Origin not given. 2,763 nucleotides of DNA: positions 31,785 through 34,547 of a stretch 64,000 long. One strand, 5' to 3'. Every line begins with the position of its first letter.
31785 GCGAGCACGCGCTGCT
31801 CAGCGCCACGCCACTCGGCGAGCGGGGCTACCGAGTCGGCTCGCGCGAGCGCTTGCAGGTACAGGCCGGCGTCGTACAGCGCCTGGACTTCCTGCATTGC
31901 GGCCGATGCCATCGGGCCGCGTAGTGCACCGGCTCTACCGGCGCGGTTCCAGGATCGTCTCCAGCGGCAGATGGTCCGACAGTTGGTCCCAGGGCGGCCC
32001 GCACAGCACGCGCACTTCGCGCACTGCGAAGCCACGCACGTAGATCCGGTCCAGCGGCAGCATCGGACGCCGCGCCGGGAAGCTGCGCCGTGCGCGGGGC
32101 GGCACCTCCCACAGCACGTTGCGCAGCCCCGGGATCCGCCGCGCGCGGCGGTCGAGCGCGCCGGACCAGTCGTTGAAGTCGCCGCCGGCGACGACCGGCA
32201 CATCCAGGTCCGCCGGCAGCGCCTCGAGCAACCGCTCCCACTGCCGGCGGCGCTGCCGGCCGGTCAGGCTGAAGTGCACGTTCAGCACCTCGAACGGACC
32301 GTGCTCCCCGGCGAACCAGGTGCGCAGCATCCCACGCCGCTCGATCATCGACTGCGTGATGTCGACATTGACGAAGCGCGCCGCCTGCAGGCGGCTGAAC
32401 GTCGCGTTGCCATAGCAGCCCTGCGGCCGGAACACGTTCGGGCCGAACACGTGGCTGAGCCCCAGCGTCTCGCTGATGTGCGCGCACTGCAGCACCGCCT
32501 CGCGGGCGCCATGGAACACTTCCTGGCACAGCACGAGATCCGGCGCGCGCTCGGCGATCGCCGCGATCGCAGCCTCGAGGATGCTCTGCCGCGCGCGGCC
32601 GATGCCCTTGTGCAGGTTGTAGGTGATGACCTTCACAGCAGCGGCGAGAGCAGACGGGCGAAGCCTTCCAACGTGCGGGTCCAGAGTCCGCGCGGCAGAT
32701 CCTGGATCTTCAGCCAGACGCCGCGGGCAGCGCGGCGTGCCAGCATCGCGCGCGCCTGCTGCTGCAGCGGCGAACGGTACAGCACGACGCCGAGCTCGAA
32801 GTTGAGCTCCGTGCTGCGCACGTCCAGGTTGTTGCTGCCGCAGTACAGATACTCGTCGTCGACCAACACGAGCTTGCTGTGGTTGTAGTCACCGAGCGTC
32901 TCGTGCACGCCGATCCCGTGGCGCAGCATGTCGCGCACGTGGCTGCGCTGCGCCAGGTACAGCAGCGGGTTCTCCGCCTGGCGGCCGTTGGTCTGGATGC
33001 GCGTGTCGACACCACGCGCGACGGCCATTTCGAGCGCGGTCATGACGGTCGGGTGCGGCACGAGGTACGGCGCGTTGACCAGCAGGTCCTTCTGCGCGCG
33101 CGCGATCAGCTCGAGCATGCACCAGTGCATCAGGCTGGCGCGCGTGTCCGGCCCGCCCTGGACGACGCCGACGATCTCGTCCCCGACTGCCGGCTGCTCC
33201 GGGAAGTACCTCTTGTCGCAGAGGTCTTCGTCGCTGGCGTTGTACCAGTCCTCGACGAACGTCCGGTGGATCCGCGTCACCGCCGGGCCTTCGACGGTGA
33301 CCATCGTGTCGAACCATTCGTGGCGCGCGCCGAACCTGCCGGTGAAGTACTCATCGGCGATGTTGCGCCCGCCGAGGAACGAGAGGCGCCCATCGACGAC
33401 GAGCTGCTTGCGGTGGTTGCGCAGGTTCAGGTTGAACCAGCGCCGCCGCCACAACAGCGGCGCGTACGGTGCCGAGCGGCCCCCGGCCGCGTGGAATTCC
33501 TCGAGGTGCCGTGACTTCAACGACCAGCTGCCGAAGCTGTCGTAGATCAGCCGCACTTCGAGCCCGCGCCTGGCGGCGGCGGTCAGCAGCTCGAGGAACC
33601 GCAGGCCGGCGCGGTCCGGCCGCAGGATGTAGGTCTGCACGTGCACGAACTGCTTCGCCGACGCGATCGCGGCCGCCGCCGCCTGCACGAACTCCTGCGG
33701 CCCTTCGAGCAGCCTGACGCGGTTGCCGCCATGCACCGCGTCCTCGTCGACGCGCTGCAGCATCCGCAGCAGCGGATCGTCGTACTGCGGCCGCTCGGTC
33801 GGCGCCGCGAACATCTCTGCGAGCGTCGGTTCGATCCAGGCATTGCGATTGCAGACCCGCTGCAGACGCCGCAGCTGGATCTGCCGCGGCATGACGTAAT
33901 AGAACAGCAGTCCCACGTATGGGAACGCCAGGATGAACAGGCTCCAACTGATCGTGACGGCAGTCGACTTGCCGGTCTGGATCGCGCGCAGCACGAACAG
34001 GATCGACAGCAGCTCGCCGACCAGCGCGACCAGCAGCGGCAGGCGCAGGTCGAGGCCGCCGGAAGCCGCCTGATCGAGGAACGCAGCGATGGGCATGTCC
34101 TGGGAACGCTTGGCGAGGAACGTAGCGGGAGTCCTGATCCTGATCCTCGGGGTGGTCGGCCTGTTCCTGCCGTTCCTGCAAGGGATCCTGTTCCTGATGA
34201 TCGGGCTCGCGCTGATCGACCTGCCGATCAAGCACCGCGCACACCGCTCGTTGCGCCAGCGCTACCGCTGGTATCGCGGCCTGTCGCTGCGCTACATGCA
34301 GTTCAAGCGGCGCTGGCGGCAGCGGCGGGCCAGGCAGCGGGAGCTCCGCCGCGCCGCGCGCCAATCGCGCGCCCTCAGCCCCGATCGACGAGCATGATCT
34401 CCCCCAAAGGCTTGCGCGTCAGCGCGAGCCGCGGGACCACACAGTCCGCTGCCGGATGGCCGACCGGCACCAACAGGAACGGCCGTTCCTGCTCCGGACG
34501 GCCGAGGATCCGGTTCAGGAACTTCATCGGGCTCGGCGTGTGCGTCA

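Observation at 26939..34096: cls - EEP operon extended by a 1657-aa TPR protein with an embedded C39/papain-like peptidase domain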

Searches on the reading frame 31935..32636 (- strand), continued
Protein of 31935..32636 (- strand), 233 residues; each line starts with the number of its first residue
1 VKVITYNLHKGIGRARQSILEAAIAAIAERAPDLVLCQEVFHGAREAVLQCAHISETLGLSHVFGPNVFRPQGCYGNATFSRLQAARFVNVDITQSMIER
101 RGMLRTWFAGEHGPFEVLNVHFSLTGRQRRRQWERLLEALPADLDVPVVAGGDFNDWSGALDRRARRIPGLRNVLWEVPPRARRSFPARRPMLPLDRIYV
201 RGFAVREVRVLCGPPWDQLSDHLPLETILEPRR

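Call 85: find_related_loci(query=A4, collection=metagenome_contigs, flank=8000)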
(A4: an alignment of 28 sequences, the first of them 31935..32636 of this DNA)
Query A4 (233 aa) in metagenome_contigs; peptide patterns used: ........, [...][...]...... (x = any residue, [..] = any of these).
600 stretches matched a pattern (row limit reached: there are more); 547 encode a relative of the query (tblastn E <= 1e-3); the best 80 are kept; 80 distinct loci.
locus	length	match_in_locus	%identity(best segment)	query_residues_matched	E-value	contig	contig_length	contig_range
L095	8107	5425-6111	39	1-225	7e-44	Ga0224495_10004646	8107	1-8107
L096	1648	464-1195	37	1-229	2e-39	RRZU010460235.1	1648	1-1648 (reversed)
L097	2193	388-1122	38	1-229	3e-37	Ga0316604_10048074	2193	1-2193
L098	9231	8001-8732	39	1-231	3e-37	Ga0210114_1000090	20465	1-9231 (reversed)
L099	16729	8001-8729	36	1-230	6e-37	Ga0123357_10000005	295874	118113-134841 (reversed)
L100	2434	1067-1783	35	1-230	8e-37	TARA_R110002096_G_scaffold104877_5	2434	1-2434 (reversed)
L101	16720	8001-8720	36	1-230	6e-36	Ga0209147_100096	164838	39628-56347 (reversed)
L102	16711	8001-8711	35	1-225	5e-36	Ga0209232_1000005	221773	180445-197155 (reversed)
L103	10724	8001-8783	34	1-230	8e-36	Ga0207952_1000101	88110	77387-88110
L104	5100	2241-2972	34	1-230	2e-35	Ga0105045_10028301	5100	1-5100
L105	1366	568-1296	38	1-230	7e-36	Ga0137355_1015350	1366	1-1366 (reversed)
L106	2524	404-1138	33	1-231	3e-35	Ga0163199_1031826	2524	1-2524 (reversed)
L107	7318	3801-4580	35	1-225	5e-35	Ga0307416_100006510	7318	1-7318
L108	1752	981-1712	38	1-231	1e-35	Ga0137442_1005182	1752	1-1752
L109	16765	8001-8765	35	1-225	3e-35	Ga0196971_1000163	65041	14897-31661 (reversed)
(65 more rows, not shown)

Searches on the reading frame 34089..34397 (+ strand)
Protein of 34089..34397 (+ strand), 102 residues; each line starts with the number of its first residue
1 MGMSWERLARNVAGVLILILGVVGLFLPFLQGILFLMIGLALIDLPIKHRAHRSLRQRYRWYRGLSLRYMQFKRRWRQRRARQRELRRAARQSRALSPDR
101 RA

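Call 42: search_protein_families(library=pfam, proteins=[window:34089-34397:+], max_evalue=0.001)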
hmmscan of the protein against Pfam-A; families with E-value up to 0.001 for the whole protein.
window:34089-34397:+ (102 aa): 1 family
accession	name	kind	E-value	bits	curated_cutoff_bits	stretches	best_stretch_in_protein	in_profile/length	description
PF09656.15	PGPGW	-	3.9e-05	23.5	23.3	1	8-42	2-35/53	Putative transmembrane protein (PGPGW)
